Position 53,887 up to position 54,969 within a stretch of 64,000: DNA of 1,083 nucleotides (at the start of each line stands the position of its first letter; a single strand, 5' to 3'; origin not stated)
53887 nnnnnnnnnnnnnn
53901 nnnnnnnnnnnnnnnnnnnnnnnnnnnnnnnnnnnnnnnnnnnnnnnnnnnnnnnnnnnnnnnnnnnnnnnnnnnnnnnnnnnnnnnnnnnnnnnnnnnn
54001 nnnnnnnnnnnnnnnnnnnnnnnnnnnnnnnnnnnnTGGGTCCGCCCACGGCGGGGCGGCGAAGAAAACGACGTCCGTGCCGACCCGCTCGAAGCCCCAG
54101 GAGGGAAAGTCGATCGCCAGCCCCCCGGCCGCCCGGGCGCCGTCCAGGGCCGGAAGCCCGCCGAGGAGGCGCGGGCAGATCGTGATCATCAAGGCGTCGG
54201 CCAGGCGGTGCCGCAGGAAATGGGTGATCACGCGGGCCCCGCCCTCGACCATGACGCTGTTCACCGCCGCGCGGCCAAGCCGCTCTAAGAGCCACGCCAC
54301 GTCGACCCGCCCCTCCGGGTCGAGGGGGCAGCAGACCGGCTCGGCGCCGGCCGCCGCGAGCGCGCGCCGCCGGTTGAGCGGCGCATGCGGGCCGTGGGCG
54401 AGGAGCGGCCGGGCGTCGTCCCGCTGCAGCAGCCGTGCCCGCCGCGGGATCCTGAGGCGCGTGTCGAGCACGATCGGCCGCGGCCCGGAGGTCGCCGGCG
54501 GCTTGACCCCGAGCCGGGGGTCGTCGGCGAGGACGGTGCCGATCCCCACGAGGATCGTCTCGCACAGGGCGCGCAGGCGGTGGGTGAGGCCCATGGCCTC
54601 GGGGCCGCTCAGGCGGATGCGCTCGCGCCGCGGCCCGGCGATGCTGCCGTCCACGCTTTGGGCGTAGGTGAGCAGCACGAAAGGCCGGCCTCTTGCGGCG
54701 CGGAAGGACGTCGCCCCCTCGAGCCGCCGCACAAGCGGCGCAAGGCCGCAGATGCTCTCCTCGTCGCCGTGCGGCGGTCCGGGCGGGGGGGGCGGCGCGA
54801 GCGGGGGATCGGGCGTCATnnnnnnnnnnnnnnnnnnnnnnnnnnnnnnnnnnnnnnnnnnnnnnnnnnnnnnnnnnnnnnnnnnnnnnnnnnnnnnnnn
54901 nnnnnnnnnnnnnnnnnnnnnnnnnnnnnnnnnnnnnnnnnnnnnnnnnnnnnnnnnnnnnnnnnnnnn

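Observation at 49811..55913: Translationally coupled operon mixing phospholipid head-group, glycosyl-transfer, LtaS-like and pterin/pyrimidine-type enzymes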

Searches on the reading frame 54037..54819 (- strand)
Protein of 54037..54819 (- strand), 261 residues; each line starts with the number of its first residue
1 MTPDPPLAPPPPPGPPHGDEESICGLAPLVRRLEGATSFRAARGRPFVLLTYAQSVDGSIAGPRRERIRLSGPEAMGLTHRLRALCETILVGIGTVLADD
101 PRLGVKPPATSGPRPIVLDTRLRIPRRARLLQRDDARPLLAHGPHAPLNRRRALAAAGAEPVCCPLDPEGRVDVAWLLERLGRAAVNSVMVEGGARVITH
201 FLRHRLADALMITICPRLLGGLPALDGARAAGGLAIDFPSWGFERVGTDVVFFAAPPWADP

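Call 6: search_protein_families(library=pfam, proteins=[window:54037-54819:-], max_evalue=0.01)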
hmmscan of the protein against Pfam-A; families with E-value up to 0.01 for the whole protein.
window:54037-54819:- (261 aa): 1 family
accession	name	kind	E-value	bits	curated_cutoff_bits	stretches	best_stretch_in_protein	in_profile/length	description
PF01872.23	RibD_C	-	4.9e-39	134.6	24.1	1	46-221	1-167/197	RibD C-terminal domain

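Call 7: search_protein_families(library=ncbifam, proteins=[window:54037-54819:-], max_evalue=0.01)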
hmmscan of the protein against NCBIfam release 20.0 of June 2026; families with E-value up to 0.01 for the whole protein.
window:54037-54819:- (261 aa): 7 families
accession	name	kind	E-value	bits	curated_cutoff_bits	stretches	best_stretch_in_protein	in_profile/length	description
TIGR00227.1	ribD_Cterm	domain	2.6e-42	144.8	150.15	1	45-225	2-181/216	riboflavin-specific deaminase C-terminal domain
TIGR01508.1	rib_reduct_arch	equivalog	8.5e-34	116.6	186.45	1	46-225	1-176/210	2,5-diamino-6-(ribosylamino)-4(3H)-pyrimidinone 5'-phosphate reductase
TIGR00326.1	eubact_ribD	equivalog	8.8e-23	81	156.35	1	36-220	131-307/343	bifunctional diaminohydroxyphosphoribosylaminopyrimidine deaminase/5-amino-6-(5-phosphoribosylamino)uracil reductase RibD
NF008052.0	PRK10786.1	equivalog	3.7e-15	55.5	500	1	40-221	141-328/367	bifunctional diaminohydroxyphosphoribosylaminopyrimidine deaminase/5-amino-6-(5-phosphoribosylamino)uracil reductase RibD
NF010665.0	PRK14059.1-4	equivalog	1.8e-11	43.9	274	1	52-223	47-226/260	pyrimidine reductase family protein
NF010664.0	PRK14059.1-2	equivalog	6.6e-09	35.8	226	1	115-223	114-222/257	pyrimidine reductase family protein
NF010663.0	PRK14059.1-1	equivalog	1.9e-06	27.4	184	1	119-221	110-213/253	pyrimidine reductase family protein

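Call 70: search_solved_structures(query=window:54037-54819:-, max_evalue=0.001, show_alignments=1)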
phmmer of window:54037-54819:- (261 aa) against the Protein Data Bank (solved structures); distinct sequences matched with E-value up to 0.001: 18.
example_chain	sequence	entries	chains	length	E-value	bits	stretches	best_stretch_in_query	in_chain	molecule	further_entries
7lrh_A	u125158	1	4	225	5.6e-28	101.5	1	43-228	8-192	Riboflavin biosynthesis protein RibD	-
6p8c_A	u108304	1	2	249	9.2e-22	81.1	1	44-224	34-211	2,5-diamino-6-ribosylamino-4(3H)-pyrimidinone 5'-phosphate reductase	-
2azn_A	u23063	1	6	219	2e-21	80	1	45-225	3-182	Putative 5-amino-6-(5-phosphoribosylamino)uracil reductase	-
4ha7_A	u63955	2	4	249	5e-21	78.7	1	46-221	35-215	2,5-diamino-6-ribosylamino-4(3H)-pyrimidinone 5'-phosphate reductase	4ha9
5xv2_A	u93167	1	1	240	9.7e-20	74.5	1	42-224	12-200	Conserved protein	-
5xux_A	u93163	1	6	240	6.4e-19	71.8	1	42-224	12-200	Conserved protein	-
5xv0_A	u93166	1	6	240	6.4e-19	71.8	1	42-224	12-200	Conserved protein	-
5xv5_A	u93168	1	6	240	1.2e-18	70.9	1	42-224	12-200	Conserved protein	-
9l1f_A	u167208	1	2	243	1.3e-16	64.2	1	45-220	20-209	2,5-diamino-6-ribosylamino-4(3H)-pyrimidinone 5'-phosphate reductase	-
9l1h_A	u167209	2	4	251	1.5e-16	64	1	45-220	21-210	2,5-diamino-6-ribosylamino-4(3H)-pyrimidinone 5'-phosphate reductase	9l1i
2b3z_A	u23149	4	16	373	2.3e-16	63.4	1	41-228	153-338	Riboflavin biosynthesis protein ribD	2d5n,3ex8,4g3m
8dq9_A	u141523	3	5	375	2.6e-14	56.7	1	40-229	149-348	3-dehydroquinate dehydratase I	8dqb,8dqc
9no2_B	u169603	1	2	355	1.2e-13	54.5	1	44-219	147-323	Riboflavin biosynthesis protein RibD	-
2o7p_A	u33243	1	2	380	1.8e-12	50.7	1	40-243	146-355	Riboflavin biosynthesis protein ribD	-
2g6v_A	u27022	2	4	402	2.1e-12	50.4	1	40-227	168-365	Riboflavin biosynthesis protein ribD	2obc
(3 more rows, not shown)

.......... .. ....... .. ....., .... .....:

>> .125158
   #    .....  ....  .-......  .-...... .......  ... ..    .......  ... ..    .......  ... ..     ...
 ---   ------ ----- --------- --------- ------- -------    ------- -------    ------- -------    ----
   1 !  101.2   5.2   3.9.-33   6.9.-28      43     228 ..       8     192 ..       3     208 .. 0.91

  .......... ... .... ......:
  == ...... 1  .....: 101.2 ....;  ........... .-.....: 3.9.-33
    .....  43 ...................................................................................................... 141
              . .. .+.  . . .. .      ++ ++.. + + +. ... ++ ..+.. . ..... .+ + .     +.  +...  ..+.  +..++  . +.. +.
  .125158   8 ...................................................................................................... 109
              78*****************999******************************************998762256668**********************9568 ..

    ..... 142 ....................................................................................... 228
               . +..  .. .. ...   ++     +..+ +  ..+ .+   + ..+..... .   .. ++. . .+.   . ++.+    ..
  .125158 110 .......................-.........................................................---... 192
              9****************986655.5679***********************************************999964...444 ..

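Call 103: search_protein_families(library=padloc, proteins=[window:54037-54819:-], max_evalue=0.001)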
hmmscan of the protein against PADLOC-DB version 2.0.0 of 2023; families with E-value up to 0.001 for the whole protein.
window:54037-54819:- (261 aa): 0 families

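Call 105: search_solved_structures(query=window:54037-54690:-, max_evalue=1e-10, show_alignments=5)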
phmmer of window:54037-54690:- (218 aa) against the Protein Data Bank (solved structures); distinct sequences matched with E-value up to 1e-10: 15.
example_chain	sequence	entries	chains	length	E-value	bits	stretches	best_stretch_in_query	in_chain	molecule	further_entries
7lrh_A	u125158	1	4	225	2e-27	99.7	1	2-185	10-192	Riboflavin biosynthesis protein RibD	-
2azn_A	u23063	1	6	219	1.8e-21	80.2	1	2-182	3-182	Putative 5-amino-6-(5-phosphoribosylamino)uracil reductase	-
6p8c_A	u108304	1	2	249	3.1e-21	79.4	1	2-181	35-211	2,5-diamino-6-ribosylamino-4(3H)-pyrimidinone 5'-phosphate reductase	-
4ha7_A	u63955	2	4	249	4.6e-21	78.8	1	3-178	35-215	2,5-diamino-6-ribosylamino-4(3H)-pyrimidinone 5'-phosphate reductase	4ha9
5xv2_A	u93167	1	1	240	2.1e-19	73.4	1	2-181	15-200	Conserved protein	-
5xux_A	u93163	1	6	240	1.4e-18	70.7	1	2-181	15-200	Conserved protein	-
5xv0_A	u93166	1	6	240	1.4e-18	70.7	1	2-181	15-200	Conserved protein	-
5xv5_A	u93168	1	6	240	2.7e-18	69.8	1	2-181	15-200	Conserved protein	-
9l1f_A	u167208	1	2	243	9.4e-17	64.7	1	3-177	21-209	2,5-diamino-6-ribosylamino-4(3H)-pyrimidinone 5'-phosphate reductase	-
9l1h_A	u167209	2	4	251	1.1e-16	64.6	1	3-177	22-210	2,5-diamino-6-ribosylamino-4(3H)-pyrimidinone 5'-phosphate reductase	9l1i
2b3z_A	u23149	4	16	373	1e-15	61.4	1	1-185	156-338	Riboflavin biosynthesis protein ribD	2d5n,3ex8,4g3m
9no2_B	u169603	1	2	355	1.9e-13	53.9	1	2-176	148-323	Riboflavin biosynthesis protein RibD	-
8dq9_A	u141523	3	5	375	2.4e-13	53.6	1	1-186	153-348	3-dehydroquinate dehydratase I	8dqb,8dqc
2o7p_A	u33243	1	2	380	1.4e-11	47.9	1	1-200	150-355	Riboflavin biosynthesis protein ribD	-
2g6v_A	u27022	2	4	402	1.7e-11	47.6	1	1-184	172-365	Riboflavin biosynthesis protein ribD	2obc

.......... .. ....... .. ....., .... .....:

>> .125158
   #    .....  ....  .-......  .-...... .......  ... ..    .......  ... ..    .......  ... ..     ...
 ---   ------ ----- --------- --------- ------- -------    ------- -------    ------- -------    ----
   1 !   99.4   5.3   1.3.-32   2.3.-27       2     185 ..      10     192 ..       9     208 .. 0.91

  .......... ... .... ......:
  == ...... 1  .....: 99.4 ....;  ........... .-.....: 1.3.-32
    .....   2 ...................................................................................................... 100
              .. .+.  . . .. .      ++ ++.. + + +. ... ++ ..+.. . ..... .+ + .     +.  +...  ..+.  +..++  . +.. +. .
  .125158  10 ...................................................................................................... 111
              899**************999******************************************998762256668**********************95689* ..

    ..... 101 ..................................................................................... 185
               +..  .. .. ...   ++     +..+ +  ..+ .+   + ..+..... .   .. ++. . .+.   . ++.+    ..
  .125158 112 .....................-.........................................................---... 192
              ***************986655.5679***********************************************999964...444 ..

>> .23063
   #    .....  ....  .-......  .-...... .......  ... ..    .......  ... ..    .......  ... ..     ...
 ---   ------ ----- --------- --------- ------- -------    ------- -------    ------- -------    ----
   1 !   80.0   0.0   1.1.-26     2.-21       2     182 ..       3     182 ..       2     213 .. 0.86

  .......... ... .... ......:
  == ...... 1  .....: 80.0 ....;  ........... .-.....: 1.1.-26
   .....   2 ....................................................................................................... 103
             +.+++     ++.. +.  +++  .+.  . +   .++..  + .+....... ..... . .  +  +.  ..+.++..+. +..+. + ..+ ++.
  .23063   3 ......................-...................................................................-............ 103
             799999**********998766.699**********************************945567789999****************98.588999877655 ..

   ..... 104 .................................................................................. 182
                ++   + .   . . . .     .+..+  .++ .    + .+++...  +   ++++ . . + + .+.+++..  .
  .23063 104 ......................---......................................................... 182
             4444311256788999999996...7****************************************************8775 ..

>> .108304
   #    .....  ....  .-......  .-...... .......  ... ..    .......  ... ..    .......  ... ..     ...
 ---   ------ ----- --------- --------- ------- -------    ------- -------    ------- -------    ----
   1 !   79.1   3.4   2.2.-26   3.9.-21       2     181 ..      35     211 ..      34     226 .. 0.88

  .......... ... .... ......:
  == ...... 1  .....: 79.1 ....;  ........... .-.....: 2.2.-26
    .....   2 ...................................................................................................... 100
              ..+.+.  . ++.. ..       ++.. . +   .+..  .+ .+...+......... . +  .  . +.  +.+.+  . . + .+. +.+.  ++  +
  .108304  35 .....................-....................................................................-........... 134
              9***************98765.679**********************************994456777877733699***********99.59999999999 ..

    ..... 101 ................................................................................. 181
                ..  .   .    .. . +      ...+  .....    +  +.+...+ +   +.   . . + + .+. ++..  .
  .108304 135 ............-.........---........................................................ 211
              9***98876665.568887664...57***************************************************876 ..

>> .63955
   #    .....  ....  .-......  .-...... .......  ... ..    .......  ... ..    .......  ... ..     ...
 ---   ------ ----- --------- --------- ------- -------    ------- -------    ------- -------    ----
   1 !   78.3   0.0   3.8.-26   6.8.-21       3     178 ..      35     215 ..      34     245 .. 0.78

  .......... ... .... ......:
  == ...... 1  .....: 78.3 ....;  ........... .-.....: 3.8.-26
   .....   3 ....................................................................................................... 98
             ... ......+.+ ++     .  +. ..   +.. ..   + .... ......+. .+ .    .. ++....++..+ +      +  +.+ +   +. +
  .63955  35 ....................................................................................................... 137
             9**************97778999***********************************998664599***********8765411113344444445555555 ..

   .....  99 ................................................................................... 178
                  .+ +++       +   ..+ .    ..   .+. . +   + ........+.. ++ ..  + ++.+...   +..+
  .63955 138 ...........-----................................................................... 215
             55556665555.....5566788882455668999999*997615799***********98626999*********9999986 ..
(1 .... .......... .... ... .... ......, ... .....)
